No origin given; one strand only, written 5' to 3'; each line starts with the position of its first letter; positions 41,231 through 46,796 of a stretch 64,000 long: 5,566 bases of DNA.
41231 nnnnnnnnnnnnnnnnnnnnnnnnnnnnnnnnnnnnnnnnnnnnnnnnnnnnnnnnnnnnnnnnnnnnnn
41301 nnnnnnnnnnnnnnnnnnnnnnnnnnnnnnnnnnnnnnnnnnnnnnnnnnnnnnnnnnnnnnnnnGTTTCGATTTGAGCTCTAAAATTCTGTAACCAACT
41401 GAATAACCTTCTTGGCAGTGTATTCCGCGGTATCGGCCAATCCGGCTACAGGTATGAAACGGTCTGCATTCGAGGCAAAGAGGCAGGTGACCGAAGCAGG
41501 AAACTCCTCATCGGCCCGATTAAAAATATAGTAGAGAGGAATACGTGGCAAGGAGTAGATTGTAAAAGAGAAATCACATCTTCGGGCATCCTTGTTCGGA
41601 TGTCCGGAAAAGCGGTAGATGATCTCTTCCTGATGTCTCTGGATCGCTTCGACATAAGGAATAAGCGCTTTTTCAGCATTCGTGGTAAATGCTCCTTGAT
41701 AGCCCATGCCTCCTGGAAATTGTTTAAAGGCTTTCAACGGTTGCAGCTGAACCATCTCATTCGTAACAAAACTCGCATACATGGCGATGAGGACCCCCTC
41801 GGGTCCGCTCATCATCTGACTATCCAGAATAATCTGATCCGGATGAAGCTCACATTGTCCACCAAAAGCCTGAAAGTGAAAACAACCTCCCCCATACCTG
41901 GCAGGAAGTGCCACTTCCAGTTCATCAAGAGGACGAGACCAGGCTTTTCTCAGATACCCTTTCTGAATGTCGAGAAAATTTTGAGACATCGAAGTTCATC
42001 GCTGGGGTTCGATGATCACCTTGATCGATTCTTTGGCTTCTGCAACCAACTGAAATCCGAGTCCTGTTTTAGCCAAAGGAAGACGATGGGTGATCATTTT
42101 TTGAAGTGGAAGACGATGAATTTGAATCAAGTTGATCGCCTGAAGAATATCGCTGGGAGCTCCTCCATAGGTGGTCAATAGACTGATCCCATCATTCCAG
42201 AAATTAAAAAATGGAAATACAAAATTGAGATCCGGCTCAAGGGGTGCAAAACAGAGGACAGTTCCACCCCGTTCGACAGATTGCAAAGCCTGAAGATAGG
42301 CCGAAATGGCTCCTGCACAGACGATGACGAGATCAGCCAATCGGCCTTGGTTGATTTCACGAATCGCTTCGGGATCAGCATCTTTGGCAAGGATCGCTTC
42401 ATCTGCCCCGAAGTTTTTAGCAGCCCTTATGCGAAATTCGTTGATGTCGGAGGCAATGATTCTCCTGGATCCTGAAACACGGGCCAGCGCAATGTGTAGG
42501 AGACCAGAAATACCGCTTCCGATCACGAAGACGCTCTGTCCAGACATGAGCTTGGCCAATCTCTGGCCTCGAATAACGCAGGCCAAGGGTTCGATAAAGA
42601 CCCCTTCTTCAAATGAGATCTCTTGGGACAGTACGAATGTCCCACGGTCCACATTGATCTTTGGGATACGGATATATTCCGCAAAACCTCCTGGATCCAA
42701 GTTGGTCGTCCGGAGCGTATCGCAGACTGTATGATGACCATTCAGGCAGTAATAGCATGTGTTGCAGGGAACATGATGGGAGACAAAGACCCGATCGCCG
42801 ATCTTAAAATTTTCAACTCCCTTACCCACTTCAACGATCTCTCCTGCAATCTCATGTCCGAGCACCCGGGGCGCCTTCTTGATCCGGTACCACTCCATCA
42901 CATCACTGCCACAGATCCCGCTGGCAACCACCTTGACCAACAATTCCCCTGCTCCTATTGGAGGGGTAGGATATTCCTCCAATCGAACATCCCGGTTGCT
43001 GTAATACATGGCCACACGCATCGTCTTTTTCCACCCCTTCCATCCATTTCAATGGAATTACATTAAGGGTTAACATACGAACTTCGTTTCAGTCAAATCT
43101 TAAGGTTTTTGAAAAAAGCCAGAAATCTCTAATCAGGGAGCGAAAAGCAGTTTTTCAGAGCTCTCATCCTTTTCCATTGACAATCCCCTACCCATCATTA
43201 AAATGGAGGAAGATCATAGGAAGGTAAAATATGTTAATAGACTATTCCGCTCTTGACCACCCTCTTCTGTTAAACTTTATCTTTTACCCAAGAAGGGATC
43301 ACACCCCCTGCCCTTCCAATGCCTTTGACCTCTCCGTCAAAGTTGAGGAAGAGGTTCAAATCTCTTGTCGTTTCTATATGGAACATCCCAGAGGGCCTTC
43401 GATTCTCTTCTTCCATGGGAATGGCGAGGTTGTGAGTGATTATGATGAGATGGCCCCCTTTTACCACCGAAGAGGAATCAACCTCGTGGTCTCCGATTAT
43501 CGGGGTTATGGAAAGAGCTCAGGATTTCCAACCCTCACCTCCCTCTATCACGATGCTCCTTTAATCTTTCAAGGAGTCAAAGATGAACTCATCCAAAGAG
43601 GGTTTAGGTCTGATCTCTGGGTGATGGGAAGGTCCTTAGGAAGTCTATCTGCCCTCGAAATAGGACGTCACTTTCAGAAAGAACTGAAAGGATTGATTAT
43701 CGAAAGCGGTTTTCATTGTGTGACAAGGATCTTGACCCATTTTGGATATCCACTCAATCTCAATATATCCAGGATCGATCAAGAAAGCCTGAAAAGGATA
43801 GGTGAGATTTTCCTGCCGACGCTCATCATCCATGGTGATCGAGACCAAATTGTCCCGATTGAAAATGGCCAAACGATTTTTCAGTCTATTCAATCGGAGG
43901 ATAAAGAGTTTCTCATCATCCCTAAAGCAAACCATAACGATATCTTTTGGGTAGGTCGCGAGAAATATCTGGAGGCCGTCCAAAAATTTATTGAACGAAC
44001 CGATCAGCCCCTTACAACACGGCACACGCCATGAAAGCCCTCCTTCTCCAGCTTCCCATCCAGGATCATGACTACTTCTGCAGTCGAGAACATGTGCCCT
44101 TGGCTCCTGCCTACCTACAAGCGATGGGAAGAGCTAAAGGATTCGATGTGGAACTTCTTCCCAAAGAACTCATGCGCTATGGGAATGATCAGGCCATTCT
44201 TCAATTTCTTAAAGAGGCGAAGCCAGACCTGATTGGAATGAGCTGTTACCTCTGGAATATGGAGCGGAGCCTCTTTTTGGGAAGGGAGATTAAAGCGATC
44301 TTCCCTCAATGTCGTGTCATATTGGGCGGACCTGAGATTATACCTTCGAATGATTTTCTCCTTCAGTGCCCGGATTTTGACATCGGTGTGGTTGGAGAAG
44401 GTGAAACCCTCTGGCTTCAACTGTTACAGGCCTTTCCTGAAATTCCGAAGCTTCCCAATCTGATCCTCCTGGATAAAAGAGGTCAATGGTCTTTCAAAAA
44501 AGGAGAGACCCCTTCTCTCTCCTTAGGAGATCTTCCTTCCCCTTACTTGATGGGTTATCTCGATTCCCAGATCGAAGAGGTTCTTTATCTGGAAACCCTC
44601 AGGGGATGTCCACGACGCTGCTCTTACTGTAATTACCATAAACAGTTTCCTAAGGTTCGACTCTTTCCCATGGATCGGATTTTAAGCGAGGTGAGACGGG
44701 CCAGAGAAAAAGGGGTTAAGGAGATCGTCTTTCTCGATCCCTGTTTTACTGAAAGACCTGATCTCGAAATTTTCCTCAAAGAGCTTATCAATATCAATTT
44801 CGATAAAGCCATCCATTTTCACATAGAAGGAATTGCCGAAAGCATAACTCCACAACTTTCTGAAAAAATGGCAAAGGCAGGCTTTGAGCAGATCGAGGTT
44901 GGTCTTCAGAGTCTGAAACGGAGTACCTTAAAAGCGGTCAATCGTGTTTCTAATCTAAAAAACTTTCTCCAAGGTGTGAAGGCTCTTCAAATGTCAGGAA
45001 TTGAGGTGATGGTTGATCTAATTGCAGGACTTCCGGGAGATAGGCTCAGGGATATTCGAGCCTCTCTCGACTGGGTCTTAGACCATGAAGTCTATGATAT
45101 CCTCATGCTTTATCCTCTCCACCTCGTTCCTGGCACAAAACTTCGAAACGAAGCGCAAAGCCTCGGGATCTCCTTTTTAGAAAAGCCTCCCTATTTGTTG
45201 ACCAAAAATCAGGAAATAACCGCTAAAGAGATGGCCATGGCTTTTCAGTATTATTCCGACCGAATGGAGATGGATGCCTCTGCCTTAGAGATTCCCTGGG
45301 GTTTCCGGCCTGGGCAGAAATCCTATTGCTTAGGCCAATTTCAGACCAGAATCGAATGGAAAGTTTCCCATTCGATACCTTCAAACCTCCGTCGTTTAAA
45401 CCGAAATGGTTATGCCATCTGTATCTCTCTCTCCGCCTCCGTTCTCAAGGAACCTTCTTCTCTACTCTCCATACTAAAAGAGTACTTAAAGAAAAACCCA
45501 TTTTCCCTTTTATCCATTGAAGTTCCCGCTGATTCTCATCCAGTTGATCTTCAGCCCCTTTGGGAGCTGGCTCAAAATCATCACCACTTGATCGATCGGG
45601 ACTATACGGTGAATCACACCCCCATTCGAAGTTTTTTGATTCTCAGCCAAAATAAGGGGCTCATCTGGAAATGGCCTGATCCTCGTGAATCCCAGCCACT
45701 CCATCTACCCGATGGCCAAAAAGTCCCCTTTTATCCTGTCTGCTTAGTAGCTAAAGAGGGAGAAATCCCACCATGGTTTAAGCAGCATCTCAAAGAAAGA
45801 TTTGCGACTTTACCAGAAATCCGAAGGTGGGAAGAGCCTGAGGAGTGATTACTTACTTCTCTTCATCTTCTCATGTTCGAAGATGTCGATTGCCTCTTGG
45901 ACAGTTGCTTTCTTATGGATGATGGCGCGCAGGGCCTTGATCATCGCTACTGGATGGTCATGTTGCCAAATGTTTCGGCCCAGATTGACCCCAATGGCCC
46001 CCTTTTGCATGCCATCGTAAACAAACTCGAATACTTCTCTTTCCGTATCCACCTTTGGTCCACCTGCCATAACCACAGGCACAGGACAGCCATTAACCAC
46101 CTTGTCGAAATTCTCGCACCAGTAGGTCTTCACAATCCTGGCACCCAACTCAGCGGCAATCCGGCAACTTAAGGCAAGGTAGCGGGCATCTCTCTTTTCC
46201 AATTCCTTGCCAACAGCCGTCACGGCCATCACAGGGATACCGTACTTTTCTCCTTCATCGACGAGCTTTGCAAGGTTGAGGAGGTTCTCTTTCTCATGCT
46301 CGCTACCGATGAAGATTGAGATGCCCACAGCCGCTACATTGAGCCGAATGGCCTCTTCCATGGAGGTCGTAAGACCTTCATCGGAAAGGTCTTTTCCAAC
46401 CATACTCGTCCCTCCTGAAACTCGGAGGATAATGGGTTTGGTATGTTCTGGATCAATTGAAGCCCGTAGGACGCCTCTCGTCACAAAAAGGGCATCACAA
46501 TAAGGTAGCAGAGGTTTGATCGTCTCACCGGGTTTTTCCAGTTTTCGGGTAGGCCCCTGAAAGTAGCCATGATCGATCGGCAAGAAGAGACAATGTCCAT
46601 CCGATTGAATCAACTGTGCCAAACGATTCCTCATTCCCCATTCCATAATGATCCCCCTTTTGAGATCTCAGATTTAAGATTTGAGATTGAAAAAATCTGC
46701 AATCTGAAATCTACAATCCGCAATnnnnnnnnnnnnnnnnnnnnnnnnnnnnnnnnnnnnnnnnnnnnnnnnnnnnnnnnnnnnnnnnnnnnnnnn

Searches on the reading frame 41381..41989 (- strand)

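Call 47: search_protein_families(library=pfam, proteins=[window:41381-41989:-], max_evalue=0.00001)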
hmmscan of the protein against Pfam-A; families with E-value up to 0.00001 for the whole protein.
window:41381-41989:- (202 aa): 1 family
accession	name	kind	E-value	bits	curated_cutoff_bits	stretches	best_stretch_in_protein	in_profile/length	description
PF12654.12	DUF3786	-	5.1e-25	88.5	27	1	27-193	8-175/176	Domain of unknown function (DUF3786)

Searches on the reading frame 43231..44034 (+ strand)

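Call 49: search_protein_families(library=pfam, proteins=[window:43231-44034:+], max_evalue=0.00001)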
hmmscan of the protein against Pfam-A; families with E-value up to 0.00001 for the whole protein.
window:43231-44034:+ (267 aa): 3 families
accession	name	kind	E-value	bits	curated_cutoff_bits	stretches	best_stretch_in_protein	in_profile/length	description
PF12146.15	Hydrolase_4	-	1.2e-20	74.3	27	2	57-160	6-109/239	Serine aminopeptidase, S33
PF00561.26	Abhydrolase_1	-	2.8e-11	44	25.8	0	56-160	1-102/245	alpha/beta hydrolase fold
PF00326.27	Peptidase_S9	-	3.8e-06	27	22.6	0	117-246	52-198/213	Prolyl oligopeptidase family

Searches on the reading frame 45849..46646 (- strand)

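Call 49: search_protein_families(library=pfam, proteins=[window:45849-46646:-], max_evalue=0.00001)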
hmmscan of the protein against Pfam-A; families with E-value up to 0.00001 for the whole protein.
window:45849-46646:- (265 aa): 1 family
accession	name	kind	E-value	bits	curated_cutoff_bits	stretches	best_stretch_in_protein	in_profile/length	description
PF01791.15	DeoC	-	1.5e-26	93.9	23.8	1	20-229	2-229/229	DeoC/LacD family aldolase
